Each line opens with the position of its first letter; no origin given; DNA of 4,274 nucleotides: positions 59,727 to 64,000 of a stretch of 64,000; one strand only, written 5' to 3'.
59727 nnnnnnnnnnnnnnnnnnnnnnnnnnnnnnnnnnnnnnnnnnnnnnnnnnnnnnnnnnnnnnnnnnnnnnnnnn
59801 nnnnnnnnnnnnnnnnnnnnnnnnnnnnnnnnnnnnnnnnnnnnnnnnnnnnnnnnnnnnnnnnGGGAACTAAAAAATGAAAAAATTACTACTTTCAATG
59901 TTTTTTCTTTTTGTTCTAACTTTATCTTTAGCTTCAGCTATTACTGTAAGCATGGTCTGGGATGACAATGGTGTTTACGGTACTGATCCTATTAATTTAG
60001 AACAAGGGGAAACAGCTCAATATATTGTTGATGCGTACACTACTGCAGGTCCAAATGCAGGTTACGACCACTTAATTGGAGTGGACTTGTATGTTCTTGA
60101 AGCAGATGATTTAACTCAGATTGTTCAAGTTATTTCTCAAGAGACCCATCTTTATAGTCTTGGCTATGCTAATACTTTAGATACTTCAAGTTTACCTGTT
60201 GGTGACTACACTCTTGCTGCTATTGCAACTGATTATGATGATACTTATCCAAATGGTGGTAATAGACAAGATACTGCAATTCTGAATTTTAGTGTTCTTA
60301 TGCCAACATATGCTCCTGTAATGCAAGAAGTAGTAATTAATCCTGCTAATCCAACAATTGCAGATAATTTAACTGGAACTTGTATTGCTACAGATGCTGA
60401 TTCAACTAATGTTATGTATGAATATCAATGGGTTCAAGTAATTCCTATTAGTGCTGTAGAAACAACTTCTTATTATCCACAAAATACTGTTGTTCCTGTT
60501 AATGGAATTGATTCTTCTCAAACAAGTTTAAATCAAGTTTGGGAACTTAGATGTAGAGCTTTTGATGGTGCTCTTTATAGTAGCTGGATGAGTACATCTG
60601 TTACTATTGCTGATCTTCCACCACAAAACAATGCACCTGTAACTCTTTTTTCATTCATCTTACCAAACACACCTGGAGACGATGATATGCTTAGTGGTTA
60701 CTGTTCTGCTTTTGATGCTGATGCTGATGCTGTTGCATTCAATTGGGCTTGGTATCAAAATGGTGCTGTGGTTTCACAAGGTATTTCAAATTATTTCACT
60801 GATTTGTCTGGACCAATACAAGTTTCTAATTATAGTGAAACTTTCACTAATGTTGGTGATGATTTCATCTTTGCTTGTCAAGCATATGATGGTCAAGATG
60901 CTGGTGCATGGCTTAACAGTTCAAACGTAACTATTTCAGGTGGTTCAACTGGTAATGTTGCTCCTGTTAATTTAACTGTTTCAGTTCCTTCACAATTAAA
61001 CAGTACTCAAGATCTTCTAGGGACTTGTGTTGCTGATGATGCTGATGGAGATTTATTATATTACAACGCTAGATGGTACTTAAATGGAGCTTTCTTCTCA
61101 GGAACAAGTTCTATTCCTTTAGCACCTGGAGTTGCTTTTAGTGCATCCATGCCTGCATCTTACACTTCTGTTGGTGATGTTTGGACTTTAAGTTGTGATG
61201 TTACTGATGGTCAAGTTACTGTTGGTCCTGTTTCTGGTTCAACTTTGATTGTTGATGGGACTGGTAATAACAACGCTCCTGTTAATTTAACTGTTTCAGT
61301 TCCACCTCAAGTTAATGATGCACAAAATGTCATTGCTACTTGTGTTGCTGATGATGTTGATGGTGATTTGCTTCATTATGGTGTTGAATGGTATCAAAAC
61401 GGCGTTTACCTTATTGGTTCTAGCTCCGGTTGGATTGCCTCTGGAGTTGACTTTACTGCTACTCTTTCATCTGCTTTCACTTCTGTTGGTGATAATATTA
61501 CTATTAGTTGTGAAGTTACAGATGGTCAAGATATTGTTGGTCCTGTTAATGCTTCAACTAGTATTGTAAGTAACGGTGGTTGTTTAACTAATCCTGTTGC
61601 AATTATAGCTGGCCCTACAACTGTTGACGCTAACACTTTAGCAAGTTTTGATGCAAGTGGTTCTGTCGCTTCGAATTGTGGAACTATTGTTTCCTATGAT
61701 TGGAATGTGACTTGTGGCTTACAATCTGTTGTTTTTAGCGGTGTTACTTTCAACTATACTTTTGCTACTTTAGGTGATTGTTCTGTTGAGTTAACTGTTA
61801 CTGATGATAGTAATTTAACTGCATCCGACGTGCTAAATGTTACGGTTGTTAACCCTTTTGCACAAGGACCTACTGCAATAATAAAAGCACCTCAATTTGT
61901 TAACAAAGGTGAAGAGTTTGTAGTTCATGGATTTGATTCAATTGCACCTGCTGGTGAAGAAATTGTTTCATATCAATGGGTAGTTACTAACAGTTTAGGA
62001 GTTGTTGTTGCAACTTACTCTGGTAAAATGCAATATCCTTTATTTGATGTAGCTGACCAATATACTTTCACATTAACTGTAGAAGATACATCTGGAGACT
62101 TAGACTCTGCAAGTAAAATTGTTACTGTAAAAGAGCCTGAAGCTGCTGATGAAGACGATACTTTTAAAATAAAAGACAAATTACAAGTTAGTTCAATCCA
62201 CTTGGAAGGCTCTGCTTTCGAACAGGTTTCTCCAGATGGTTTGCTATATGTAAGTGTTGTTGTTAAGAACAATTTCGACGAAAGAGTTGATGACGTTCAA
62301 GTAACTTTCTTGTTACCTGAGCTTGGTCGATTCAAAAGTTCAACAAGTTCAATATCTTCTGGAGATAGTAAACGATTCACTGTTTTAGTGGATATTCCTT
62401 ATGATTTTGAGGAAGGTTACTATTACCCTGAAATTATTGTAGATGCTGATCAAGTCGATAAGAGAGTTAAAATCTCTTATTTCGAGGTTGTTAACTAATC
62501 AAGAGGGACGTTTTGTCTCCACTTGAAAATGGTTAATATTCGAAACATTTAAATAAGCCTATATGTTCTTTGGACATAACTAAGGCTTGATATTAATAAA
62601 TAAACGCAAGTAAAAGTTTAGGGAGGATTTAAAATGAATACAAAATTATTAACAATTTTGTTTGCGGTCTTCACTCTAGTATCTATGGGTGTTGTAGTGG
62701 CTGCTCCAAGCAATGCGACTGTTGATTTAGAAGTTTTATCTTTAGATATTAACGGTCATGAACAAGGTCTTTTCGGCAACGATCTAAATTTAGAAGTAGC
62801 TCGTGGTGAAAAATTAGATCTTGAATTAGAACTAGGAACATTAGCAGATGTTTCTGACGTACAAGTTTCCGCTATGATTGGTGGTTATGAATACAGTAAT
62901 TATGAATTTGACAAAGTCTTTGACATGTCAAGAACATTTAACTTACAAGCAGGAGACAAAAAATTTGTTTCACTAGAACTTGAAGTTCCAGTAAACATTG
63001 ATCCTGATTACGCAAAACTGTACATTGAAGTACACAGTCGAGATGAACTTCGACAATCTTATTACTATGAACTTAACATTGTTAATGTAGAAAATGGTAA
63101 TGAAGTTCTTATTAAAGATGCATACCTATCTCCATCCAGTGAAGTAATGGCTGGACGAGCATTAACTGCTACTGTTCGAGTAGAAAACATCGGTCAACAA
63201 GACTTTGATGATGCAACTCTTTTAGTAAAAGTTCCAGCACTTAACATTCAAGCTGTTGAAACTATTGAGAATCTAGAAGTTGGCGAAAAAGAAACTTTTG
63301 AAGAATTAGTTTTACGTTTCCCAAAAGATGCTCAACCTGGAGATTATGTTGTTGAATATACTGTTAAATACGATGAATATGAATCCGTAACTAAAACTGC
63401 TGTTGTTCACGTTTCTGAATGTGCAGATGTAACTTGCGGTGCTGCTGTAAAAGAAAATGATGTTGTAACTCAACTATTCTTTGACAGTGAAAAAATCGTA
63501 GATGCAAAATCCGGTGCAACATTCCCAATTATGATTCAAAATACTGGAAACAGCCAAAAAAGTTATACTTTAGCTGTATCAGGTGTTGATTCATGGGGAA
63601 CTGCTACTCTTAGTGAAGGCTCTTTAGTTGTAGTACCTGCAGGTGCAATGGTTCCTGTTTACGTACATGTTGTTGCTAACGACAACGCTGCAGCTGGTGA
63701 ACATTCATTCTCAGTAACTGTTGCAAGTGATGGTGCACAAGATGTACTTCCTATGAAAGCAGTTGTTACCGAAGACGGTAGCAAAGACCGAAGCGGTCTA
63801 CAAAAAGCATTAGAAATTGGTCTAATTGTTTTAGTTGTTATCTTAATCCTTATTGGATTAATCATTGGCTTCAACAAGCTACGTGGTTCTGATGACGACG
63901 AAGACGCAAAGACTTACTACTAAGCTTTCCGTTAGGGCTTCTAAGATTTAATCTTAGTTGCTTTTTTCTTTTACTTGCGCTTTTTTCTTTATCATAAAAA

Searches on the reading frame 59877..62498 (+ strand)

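Call 37: search_protein_families(library=pfam, proteins=[window:59877-62498:+], max_evalue=0.00001)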
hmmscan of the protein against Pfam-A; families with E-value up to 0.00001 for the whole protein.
window:59877-62498:+ (873 aa): 3 families
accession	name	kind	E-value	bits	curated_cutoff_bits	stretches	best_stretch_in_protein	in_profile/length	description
PF18911.6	PKD_4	-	2e-13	50.6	27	1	572-657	3-85/85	PKD domain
PF22352.2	K319L-like_PKD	-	1.4e-11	44.6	27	1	587-657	12-84/84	K319L-like, PKD domain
PF00801.26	PKD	-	9.9e-08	32.3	23.5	1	578-651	6-75/80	PKD domain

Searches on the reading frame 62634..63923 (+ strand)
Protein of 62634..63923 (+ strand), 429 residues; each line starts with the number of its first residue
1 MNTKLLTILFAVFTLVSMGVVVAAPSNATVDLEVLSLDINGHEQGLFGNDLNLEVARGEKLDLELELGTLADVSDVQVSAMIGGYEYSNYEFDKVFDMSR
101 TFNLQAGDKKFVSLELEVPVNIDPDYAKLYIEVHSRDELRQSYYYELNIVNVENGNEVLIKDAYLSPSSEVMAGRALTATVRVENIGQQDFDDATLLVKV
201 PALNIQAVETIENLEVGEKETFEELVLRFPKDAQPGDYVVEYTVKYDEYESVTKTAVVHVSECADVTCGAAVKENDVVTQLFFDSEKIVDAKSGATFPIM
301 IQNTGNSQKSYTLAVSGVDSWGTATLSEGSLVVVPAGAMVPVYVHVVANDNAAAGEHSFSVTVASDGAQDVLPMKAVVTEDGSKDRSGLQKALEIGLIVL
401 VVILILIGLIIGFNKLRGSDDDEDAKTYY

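Call 37: search_protein_families(library=pfam, proteins=[window:62634-63923:+], max_evalue=0.00001)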
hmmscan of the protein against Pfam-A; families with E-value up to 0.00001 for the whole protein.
window:62634-63923:+ (429 aa): 2 families
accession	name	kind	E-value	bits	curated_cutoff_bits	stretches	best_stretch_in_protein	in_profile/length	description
PF10633.15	NPCBM_assoc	-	7.8e-09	36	24.4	0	173-246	3-77/78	NPCBM-associated, NEW3 domain of alpha-galactosidase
PF11614.14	FixG_C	-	5.5e-06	27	25.6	0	297-367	35-104/119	IG-like fold at C-terminal of FixG, putative oxidoreductase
